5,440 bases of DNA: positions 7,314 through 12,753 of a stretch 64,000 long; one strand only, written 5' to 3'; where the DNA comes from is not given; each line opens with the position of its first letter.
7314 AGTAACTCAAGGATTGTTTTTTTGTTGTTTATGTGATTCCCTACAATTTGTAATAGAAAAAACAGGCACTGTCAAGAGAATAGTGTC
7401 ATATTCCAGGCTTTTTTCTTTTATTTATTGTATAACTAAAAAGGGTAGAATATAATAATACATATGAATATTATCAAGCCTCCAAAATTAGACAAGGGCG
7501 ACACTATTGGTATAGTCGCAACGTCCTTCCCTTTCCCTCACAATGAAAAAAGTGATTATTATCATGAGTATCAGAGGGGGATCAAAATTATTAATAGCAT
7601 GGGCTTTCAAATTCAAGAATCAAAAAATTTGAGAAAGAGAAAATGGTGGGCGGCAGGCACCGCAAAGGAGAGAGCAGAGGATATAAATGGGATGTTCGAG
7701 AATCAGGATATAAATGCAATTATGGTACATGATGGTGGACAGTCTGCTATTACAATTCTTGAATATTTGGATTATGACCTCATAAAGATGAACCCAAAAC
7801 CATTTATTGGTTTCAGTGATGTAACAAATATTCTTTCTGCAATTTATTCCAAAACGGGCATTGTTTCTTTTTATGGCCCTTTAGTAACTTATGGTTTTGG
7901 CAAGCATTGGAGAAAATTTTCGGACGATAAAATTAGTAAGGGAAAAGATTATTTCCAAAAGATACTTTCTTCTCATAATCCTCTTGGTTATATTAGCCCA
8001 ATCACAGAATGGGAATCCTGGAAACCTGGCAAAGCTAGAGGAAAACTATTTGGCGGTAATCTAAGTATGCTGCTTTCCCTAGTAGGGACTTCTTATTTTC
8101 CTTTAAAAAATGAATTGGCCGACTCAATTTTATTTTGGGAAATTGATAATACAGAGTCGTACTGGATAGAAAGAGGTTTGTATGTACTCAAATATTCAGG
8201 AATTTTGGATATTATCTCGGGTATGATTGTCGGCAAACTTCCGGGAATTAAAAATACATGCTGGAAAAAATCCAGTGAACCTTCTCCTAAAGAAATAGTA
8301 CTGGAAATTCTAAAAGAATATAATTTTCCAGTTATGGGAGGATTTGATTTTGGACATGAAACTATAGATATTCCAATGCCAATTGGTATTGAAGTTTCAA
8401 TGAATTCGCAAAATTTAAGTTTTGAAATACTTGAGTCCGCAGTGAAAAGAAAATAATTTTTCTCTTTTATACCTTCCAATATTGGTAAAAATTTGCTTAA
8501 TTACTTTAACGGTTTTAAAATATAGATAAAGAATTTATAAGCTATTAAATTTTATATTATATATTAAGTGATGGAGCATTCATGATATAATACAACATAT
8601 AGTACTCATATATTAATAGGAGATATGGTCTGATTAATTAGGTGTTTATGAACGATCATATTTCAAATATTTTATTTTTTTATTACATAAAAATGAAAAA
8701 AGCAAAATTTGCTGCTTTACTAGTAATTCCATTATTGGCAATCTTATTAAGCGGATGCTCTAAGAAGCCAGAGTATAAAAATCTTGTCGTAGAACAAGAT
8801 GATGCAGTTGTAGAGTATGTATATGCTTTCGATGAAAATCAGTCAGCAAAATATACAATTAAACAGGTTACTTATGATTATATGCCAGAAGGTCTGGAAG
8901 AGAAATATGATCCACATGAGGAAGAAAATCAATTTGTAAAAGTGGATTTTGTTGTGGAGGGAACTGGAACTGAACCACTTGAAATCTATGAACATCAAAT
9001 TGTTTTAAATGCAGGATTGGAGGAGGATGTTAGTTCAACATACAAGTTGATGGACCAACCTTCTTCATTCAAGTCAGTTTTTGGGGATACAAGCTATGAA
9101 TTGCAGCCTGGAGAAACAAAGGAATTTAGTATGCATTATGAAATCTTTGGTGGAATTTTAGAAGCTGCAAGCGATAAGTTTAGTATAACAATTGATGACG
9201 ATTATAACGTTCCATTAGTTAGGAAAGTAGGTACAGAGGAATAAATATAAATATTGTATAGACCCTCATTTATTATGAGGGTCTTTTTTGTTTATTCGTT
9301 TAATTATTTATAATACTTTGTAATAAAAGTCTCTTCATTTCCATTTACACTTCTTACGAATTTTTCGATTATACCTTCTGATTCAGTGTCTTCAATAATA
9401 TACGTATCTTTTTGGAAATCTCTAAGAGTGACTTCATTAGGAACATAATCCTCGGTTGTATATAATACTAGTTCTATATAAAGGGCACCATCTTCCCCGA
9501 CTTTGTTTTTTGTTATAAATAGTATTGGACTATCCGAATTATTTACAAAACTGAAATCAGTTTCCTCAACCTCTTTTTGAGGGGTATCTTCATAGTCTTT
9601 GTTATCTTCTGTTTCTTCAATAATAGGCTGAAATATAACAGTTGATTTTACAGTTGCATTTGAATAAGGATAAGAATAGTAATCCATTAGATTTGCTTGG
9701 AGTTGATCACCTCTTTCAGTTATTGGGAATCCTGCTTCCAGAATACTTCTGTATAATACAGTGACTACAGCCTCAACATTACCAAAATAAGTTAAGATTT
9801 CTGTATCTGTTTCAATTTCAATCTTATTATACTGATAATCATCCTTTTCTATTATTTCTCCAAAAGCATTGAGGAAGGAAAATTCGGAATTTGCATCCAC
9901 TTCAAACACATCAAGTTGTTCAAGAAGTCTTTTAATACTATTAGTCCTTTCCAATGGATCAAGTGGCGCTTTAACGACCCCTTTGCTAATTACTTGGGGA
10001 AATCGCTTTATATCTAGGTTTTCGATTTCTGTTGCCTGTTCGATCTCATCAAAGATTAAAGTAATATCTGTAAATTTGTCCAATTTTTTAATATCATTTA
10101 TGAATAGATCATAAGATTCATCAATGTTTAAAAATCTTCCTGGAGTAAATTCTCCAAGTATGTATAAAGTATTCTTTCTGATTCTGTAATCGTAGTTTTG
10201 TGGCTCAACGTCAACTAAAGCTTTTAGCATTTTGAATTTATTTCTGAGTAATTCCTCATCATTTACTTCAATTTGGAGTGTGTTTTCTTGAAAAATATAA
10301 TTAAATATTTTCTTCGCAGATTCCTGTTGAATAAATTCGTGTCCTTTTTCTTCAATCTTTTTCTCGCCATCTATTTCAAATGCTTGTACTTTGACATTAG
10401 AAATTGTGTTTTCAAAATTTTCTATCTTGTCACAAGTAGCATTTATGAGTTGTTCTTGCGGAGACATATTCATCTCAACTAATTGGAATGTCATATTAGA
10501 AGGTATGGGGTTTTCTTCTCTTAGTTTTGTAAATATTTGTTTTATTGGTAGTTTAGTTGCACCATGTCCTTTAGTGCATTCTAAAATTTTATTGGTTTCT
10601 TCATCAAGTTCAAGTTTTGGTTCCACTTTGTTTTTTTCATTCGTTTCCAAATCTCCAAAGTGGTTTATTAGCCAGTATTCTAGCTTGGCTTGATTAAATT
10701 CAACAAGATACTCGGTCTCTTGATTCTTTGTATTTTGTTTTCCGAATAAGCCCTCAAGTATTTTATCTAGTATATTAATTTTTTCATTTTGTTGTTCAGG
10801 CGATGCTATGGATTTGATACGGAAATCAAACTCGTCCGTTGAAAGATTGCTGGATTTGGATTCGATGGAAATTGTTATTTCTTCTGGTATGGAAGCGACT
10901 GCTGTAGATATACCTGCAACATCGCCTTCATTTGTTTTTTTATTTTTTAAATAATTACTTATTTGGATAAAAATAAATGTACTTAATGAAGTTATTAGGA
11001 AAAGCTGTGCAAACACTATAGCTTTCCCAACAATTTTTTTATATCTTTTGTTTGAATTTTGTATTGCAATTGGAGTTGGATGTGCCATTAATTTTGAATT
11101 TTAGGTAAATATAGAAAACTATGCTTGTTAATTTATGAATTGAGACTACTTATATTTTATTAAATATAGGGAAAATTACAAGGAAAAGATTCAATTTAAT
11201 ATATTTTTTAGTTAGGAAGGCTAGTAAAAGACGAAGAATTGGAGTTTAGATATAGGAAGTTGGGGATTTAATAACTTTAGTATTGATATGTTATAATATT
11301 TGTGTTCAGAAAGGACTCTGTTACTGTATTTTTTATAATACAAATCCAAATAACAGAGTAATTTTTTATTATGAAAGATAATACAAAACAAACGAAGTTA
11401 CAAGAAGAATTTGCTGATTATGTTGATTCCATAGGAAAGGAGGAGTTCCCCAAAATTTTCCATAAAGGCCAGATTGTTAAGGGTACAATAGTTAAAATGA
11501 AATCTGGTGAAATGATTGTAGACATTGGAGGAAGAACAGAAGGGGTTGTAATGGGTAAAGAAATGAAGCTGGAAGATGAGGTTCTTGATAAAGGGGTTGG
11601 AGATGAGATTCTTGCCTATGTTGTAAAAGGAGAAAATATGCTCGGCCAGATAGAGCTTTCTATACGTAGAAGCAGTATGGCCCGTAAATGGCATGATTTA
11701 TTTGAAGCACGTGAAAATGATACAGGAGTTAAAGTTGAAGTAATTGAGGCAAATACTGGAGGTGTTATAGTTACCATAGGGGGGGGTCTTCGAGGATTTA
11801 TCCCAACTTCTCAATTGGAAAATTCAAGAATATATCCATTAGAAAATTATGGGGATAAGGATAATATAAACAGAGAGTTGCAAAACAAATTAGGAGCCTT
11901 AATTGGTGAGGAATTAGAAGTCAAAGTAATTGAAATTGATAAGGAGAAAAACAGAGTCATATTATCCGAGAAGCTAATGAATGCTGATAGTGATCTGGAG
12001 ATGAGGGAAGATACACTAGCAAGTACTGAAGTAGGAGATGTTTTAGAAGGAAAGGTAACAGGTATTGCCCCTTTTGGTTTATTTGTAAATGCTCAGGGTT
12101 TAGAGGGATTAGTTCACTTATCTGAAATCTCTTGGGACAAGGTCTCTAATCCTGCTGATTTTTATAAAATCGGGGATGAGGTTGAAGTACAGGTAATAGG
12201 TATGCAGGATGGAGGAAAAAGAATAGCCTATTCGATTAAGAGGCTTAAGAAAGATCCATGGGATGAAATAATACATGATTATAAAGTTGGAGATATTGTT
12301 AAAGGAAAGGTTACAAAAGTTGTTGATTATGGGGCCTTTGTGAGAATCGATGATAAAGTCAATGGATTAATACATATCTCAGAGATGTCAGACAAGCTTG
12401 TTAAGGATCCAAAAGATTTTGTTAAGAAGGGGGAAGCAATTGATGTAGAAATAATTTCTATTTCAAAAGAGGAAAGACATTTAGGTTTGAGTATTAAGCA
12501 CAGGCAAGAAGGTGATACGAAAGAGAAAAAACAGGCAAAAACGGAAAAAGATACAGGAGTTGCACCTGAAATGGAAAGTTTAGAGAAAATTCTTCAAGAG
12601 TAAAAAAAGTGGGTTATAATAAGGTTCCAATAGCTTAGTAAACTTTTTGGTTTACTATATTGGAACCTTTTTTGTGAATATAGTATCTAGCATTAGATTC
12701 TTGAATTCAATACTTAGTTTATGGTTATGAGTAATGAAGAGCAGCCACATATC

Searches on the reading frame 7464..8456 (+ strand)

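Call 82: search_protein_families(library=pfam, max_evalue=0.00001, proteins=[window:7464-8456:+])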
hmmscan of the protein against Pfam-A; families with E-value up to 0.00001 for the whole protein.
window:7464-8456:+ (330 aa): 2 families
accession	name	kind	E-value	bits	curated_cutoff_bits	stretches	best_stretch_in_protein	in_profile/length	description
PF02016.21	Peptidase_S66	-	6.3e-34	117.2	25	1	15-138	1-121/121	LD-carboxypeptidase N-terminal domain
PF17676.7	Peptidase_S66C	-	7.7e-26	91.5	23.7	1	192-312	1-119/120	LD-carboxypeptidase C-terminal domain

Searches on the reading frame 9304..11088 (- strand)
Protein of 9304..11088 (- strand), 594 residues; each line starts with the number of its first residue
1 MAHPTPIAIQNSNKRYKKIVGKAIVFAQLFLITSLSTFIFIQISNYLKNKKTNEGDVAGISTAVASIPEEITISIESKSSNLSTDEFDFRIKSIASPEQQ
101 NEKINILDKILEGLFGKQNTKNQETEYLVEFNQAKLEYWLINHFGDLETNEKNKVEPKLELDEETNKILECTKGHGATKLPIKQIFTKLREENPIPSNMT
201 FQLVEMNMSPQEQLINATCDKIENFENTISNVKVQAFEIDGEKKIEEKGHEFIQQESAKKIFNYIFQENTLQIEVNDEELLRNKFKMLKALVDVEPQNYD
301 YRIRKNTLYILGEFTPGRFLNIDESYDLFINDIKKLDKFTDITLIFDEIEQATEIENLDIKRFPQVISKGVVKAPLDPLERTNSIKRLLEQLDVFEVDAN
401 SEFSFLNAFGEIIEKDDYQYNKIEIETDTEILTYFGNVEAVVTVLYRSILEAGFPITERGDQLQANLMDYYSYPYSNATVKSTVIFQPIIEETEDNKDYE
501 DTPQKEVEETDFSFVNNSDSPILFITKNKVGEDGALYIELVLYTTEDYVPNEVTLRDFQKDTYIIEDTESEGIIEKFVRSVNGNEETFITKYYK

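Call 82: search_protein_families(library=pfam, max_evalue=0.00001, proteins=[window:9304-11088:-])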
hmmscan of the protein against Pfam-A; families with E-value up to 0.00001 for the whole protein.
window:9304-11088:- (594 aa): 1 family
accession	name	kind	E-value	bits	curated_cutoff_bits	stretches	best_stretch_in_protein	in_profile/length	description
PF04294.18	VanW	-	6.5e-07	29.4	27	1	381-527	2-119/130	VanW like protein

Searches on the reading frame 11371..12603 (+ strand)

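Call 82: search_protein_families(library=pfam, max_evalue=0.00001, proteins=[window:11371-12603:+])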
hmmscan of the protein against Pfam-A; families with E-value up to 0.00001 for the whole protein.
window:11371-12603:+ (410 aa): 2 families
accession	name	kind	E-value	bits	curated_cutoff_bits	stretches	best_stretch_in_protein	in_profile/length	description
PF00575.29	S1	-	3.1e-60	200.9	22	4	220-290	3-74/74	S1 RNA binding domain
PF23459.1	S1_RRP5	-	1.4e-12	48.4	27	0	306-374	3-71/72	RRP5 S1 domain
